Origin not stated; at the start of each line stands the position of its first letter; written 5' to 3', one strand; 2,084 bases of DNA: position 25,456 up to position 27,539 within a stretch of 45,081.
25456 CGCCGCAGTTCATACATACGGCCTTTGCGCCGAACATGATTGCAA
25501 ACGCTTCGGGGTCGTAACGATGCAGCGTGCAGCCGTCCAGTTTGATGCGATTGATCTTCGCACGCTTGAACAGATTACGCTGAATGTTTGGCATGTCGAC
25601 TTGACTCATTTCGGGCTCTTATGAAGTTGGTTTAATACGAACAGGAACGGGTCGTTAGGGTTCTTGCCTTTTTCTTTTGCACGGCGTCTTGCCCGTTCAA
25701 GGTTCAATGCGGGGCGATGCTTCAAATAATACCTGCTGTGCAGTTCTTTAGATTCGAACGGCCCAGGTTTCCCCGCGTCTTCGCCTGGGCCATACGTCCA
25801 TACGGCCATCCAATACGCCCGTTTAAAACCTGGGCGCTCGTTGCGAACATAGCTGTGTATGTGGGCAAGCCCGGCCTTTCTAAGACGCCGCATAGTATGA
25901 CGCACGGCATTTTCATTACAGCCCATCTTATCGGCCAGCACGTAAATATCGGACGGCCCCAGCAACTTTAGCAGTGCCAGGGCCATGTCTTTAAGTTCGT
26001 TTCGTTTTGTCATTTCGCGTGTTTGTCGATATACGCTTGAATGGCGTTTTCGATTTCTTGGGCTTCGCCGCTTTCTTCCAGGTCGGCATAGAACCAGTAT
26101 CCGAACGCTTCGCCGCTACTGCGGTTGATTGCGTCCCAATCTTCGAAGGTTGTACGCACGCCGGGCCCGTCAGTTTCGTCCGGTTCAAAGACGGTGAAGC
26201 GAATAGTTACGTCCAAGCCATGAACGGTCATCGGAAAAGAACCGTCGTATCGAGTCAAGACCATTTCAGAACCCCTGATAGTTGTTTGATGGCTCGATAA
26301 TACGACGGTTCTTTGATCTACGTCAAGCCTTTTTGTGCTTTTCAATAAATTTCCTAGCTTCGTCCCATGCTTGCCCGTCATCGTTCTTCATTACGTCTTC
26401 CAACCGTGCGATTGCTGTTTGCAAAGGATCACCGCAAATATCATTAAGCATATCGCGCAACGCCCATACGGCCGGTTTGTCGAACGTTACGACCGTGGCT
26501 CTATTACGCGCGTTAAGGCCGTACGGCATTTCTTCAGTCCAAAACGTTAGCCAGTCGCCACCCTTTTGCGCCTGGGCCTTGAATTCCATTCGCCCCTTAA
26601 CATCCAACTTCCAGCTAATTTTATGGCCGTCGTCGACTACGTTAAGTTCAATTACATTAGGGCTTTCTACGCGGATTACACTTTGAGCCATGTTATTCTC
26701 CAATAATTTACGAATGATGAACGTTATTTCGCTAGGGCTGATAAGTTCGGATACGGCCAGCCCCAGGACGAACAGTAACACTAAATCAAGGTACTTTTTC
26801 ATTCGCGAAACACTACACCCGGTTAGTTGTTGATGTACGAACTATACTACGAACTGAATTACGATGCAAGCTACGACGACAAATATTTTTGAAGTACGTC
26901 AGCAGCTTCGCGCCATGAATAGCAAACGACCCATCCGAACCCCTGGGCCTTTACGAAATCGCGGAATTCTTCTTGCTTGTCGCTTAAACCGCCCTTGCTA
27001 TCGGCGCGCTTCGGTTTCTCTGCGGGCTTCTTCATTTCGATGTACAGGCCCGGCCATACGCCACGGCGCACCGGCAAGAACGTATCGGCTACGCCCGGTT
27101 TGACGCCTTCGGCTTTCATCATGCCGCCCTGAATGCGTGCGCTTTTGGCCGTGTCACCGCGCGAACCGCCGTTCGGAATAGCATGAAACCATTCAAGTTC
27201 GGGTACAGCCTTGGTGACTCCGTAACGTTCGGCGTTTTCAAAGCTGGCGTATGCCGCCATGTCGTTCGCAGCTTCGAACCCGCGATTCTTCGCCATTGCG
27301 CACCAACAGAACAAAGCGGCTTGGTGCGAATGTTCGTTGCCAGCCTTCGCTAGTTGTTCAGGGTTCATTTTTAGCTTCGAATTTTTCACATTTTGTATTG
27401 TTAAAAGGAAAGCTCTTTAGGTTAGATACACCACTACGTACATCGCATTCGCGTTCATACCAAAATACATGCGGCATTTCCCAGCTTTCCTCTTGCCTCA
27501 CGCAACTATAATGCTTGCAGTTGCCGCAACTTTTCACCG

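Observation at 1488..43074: The octamer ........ occurs 25 times, genome-wide and mostly in one codon phase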

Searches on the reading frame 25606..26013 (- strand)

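Call 71: search_protein_families(library=pfam, proteins=[window:25606-26013:-], max_evalue=0.01)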
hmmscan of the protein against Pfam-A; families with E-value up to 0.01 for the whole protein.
window:25606-26013:- (135 aa): 1 family
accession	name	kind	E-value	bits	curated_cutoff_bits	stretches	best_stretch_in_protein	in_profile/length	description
PF12840.13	HTH_20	-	0.0016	18.8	27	1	26-50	24-48/51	Helix-turn-helix domain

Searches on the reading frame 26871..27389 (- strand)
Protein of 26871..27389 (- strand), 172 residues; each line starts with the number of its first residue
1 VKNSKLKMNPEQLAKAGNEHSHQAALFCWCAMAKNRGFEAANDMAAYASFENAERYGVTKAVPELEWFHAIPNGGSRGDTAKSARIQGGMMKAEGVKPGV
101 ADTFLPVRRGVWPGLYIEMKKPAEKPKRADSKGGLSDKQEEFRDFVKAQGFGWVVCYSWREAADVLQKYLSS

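Call 71: search_protein_families(library=pfam, proteins=[window:26871-27389:-], max_evalue=0.01)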
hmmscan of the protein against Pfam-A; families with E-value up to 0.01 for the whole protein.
window:26871-27389:- (172 aa): 1 family
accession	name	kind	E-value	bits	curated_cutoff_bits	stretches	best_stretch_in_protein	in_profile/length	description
PF08774.17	VRR_NUC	-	0.0015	19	23.8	1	91-158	55-114/116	VRR-NUC domain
